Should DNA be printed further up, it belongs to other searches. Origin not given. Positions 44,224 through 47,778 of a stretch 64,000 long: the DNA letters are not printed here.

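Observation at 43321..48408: Roughly 1700-aa fusion of a Ser/Thr kinase, NTPase/TPR-like repeats, GAF-like region and a sigma-54 activator with exact GAFTGA motif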

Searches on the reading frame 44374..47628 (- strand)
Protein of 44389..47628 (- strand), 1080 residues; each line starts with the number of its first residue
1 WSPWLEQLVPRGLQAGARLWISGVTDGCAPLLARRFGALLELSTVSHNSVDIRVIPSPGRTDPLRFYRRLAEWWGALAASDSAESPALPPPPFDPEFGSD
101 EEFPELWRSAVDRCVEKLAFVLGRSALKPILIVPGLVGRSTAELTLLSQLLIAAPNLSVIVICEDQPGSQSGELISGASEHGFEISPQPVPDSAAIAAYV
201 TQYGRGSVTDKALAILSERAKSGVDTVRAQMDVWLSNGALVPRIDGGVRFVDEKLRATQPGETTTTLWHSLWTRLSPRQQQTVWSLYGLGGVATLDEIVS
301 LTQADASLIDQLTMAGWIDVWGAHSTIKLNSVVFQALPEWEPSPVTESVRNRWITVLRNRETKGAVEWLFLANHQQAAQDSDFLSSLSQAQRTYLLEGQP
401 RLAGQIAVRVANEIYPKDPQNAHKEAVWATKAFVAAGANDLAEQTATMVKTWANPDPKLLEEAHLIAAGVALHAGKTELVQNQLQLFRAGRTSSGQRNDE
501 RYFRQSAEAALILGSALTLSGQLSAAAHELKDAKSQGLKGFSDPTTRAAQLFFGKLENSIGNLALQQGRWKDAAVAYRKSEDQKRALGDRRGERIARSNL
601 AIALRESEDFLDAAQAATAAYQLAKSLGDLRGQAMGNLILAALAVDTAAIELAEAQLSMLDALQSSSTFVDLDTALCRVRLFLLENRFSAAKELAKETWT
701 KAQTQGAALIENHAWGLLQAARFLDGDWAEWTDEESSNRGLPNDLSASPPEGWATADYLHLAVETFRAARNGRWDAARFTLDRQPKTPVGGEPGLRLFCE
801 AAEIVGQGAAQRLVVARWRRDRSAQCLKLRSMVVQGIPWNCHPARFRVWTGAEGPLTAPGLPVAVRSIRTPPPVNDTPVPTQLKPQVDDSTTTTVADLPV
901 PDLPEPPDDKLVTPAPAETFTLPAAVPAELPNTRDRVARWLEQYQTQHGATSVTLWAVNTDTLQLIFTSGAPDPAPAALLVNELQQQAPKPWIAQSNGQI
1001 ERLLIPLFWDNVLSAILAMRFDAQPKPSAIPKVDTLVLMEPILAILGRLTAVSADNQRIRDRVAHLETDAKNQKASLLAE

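Call 20: find_homologous_proteins(query=window:44389-47628:-, max_evalue=0.01)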
Query window:44389-47628:- (1080 aa): 6 proteins with E <= 0.01 among 8000 candidates.
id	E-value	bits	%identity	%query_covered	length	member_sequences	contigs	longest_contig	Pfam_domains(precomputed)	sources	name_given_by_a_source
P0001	0.0e+0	2412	100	100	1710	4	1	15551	PF07714.24,PF00069.32,PF00158.33,PF25601.2,PF02954.26,PF03109.23,PF14532.13,PF07728.21,PF17667.8,PF01078.28,PF01636.30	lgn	-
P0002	0.0e+0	1222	54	100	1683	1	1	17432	PF07714.24,PF00069.32,PF00158.33,PF25601.2,PF02954.26,PF03109.23,PF14532.13,PF07728.21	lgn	-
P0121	3.6e-8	50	34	7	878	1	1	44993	PF17140.11,PF13414.13,PF13374.13,PF07721.21,PF00515.35,PF13424.13,PF28559.1,PF14938.13,PF08626.17,PF07719.24,PF13174.13,PF13431.13,PF23914.2,PF01431.28,PF13176.13,PF24885.2,PF13428.13,PF14559.13,PF10516.16,PF17874.8,PF13432.13,PF13181.13,PF12968.14,PF07228.18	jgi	jgi:tetratricopeptide (TPR) repeat protein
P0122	2.3e-5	41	27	7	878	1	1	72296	PF09976.16,PF13414.13,PF10952.16,PF13374.13,PF07721.21,PF00515.35,PF13424.13,PF28559.1,PF14938.13,PF08626.17,PF07719.24,PF13174.13,PF25063.1,PF23914.2,PF13176.13,PF24885.2,PF13428.13,PF14559.13,PF10516.16,PF17874.8,PF13432.13,PF13181.13,PF12968.14,PF07228.18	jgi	jgi:tetratricopeptide (TPR) repeat protein/serine phosphatase RsbU (regulator of sigma subunit)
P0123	4.4e-4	37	29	7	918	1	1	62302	PF17140.11,PF10602.16,PF13414.13,PF21325.4,PF10952.16,PF13374.13,PF07721.21,PF00515.35,PF04212.25,PF13424.13,PF28559.1,PF14938.13,PF24603.2,PF08626.17,PF07719.24,PF13174.13,PF25063.1,PF13431.13,PF23914.2,PF23300.4,PF13176.13,PF24885.2,PF13428.13,PF14559.13,PF10516.16,PF17874.8,PF13432.13,PF13181.13,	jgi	jgi:tetratricopeptide (TPR) repeat protein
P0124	8.8e-4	36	27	8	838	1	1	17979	PF17140.11,PF09976.16,PF13414.13,PF13374.13,PF07721.21,PF00515.35,PF04212.25,PF13424.13,PF28559.1,PF14938.13,PF08626.17,PF07719.24,PF13174.13,PF13431.13,PF23914.2,PF01431.28,PF13176.13,PF24885.2,PF13428.13,PF14559.13,PF10516.16,PF17874.8,PF13432.13,PF13181.13,PF12968.14,PF07228.18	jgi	jgi:tetratricopeptide (TPR) repeat protein/serine phosphatase RsbU (regulator of sigma subunit)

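Call 36: search_protein_representatives(alignment_id=A3)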
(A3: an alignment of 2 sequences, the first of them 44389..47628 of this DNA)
Query: 2 sequences, 1088 profile positions. Proteins with E-value up to 0.001 (for the whole library): 265; up to 1e-10: 50; up to 1e-30: 1. The best 150 are listed.
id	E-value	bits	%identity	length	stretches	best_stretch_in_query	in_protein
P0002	0.0e+00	2244.3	-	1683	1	1-1088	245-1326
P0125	1.2e-30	122.4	-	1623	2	180-822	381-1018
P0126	4.1e-30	120.7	-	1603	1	189-731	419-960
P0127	7.3e-28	113.2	-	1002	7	560-635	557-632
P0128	3.2e-26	107.8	-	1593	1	198-825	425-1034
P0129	2.8e-25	104.7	-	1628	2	200-788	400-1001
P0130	1.1e-24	102.7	-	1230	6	566-668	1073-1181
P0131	3.9e-22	94.3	-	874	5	559-636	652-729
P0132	5.4e-22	93.8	-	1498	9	559-636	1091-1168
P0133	1.0e-21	92.9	-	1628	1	155-813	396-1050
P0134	2.9e-21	91.4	-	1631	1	182-817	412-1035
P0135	2.3e-20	88.4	-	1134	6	555-601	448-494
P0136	4.0e-20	87.6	-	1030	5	560-662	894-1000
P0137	3.6e-19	84.5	-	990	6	558-600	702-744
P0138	3.1e-18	81.3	-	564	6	562-639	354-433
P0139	3.7e-18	81.1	-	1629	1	210-809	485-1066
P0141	7.3e-16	73.5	-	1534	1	509-811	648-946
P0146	7.5e-14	66.9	-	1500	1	464-691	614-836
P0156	1.6e-12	62.4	-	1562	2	420-711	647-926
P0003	1.9e-12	62.2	-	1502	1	421-806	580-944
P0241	8.3e-06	40.2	-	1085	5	559-638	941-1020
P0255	1.7e-05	39.1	-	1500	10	555-634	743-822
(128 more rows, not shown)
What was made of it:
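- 46489..47118 (-): Helical / winged-helix-like 'arm' region (residues 431-640). Conserved across subfamily hits from profile position about 180 onward (call 36).
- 45154..46488 (-): TPR-like superhelix (residues 641-1085), with the conserved core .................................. Exhaustive HMMER hits to TPR proteins (call 36).
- On TPR repeat proteins: TPR proteins dominate the exhaustive search (call 36).
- Tried and rejected: The exhaustive HMMER search was needed instead (call 36).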

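Call 37: search_protein_families(library=pfam, proteins=[P0125, P0126, P0128, P0129, P0133, P0139], max_evalue=0.00001)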
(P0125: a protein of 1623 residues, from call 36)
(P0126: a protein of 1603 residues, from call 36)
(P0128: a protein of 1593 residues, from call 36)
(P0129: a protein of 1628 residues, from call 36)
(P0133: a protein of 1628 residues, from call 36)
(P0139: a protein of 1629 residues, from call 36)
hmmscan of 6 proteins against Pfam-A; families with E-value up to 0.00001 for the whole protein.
P0125 (1623 aa): 8 families
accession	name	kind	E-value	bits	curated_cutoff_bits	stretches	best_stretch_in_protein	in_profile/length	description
PF00158.32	Sigma54_activat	-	1.4e-64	217.3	20.2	1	1286-1452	1-167/168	Sigma-54 interaction domain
PF00069.31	Pkinase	-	5.1e-29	101.9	31.7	1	2-173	13-188/263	Protein kinase domain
PF25601.1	AAA_lid_14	-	4.5e-21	74.9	27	1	1458-1537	1-81/87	AAA+ ATPase lid domain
PF14532.12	Sigma54_activ_2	-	2.9e-20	73.3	25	1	1292-1457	6-138/138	Sigma-54 interaction domain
PF07714.23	PK_Tyr_Ser-Thr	-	2.7e-13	50.2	23.1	1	12-171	27-193/258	Protein tyrosine and serine/threonine kinase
PF02954.25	HTH_8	-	5.2e-09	36.1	22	1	1564-1603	3-42/42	Bacterial regulatory protein, Fis family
PF00515.34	TPR_1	-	5.5e-09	35.9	27.8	0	757-775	5-23/34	Tetratricopeptide repeat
PF07728.20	AAA_5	-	1.4e-06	28.8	22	1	1309-1428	1-123/139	AAA domain (dynein-related subfamily)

P0126 (1603 aa): 8 families
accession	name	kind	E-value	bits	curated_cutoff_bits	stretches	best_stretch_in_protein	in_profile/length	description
PF00158.32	Sigma54_activat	-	2.2e-62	210.1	20.2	1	1274-1440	1-167/168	Sigma-54 interaction domain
PF00069.31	Pkinase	-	6.7e-27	95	31.7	1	24-204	2-185/263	Protein kinase domain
PF14532.12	Sigma54_activ_2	-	1.9e-21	77.2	25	1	1277-1445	3-138/138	Sigma-54 interaction domain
PF25601.1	AAA_lid_14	-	3.3e-19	68.9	27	1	1446-1528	1-84/87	AAA+ ATPase lid domain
PF07714.23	PK_Tyr_Ser-Thr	-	8.5e-13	48.6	23.1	1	25-174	3-156/258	Protein tyrosine and serine/threonine kinase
PF07728.20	AAA_5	-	1.5e-08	35.2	22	1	1297-1416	1-123/139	AAA domain (dynein-related subfamily)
PF02954.25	HTH_8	-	1.4e-07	31.6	22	1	1547-1585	4-42/42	Bacterial regulatory protein, Fis family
PF17874.7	TPR_MalT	-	1.6e-07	31.4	45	1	786-921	42-180/336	MalT-like TPR region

P0128 (1593 aa): 10 families
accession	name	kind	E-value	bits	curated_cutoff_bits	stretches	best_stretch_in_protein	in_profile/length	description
PF00158.32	Sigma54_activat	-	6.2e-63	211.9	20.2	1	1268-1433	2-167/168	Sigma-54 interaction domain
PF00069.31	Pkinase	-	3.6e-27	95.8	31.7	1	15-190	3-183/263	Protein kinase domain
PF14532.12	Sigma54_activ_2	-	8.5e-22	78.3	25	1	1271-1438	4-138/138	Sigma-54 interaction domain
PF25601.1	AAA_lid_14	-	6.5e-21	74.4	27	1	1439-1519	1-82/87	AAA+ ATPase lid domain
PF07714.23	PK_Tyr_Ser-Thr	-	1.6e-10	41.2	23.1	1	18-159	6-152/258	Protein tyrosine and serine/threonine kinase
PF02954.25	HTH_8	-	1.5e-07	31.4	22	1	1536-1573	4-41/42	Bacterial regulatory protein, Fis family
PF00515.34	TPR_1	-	2.2e-06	27.6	27.8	0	762-785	5-28/34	Tetratricopeptide repeat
PF13424.12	TPR_12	-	4.6e-06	27.2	30.1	0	721-788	5-75/77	Tetratricopeptide repeat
PF07719.23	TPR_2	-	7.2e-06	26.2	27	0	762-786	5-29/34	Tetratricopeptide repeat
PF13176.12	TPR_7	-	9.5e-06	25.8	27.9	0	763-790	4-31/36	Tetratricopeptide repeat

P0129 (1628 aa): 8 families
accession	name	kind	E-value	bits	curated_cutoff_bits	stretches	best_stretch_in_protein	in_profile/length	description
PF00158.32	Sigma54_activat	-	5.1e-64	215.4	20.2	1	1298-1464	1-167/168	Sigma-54 interaction domain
PF00069.31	Pkinase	-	8.2e-26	91.4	31.7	1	2-169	16-184/263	Protein kinase domain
PF14532.12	Sigma54_activ_2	-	2e-25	90.1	25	1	1301-1469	3-138/138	Sigma-54 interaction domain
PF25601.1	AAA_lid_14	-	2.2e-21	75.9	27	1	1470-1552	1-84/87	AAA+ ATPase lid domain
PF13424.12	TPR_12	-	1.5e-12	47.9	30.1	2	732-799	8-77/77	Tetratricopeptide repeat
PF07714.23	PK_Tyr_Ser-Thr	-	2.2e-11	44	23.1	1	10-170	28-192/258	Protein tyrosine and serine/threonine kinase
PF02954.25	HTH_8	-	3.1e-09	36.9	22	1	1569-1607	3-41/42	Bacterial regulatory protein, Fis family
PF07728.20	AAA_5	-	1.7e-06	28.5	22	1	1322-1440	2-123/139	AAA domain (dynein-related subfamily)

P0133 (1628 aa): 10 families
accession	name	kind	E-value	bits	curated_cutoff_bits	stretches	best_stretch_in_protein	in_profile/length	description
PF00158.32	Sigma54_activat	-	1.9e-66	223.3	20.2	1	1297-1463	1-167/168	Sigma-54 interaction domain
PF00069.31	Pkinase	-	5.7e-34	118.1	31.7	1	17-209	2-194/263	Protein kinase domain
PF14532.12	Sigma54_activ_2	-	2.5e-23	83.3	25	1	1300-1468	3-138/138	Sigma-54 interaction domain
PF25601.1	AAA_lid_14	-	2.7e-22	78.8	27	1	1469-1550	1-83/87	AAA+ ATPase lid domain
PF07714.23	PK_Tyr_Ser-Thr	-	2.4e-17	63.5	23.1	1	20-203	5-195/258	Protein tyrosine and serine/threonine kinase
PF02954.25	HTH_8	-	1.3e-09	38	22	1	1568-1608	2-42/42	Bacterial regulatory protein, Fis family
PF13424.12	TPR_12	-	2.5e-09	37.7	30.1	0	832-895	6-71/77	Tetratricopeptide repeat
PF07728.20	AAA_5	-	2.8e-07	31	22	1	1320-1439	1-123/139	AAA domain (dynein-related subfamily)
PF07719.23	TPR_2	-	7.6e-07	29.2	27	0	752-779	4-31/34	Tetratricopeptide repeat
PF00515.34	TPR_1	-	5.8e-06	26.3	27.8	0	833-851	5-23/34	Tetratricopeptide repeat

P0139 (1629 aa): 9 families
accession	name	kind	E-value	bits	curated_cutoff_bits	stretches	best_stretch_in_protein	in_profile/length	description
PF00158.32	Sigma54_activat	-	6.5e-63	211.8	20.2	1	1297-1463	1-167/168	Sigma-54 interaction domain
PF00069.31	Pkinase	-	1.3e-29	103.9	31.7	1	18-205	1-188/263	Protein kinase domain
PF14532.12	Sigma54_activ_2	-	3e-21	76.5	25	1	1300-1468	3-138/138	Sigma-54 interaction domain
PF25601.1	AAA_lid_14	-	1.9e-20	72.9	27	1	1469-1547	1-80/87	AAA+ ATPase lid domain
PF07714.23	PK_Tyr_Ser-Thr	-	2e-12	47.4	23.1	1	21-204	4-194/258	Protein tyrosine and serine/threonine kinase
PF13424.12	TPR_12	-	8.8e-10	39.1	30.1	1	782-842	11-73/77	Tetratricopeptide repeat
PF02954.25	HTH_8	-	1.3e-09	38.1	22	1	1577-1616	2-41/42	Bacterial regulatory protein, Fis family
PF07728.20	AAA_5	-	8.1e-09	36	22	1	1320-1439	1-123/139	AAA domain (dynein-related subfamily)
PF01636.29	APH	-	1.7e-06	28.4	23.2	1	99-171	130-203/239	Phosphotransferase enzyme family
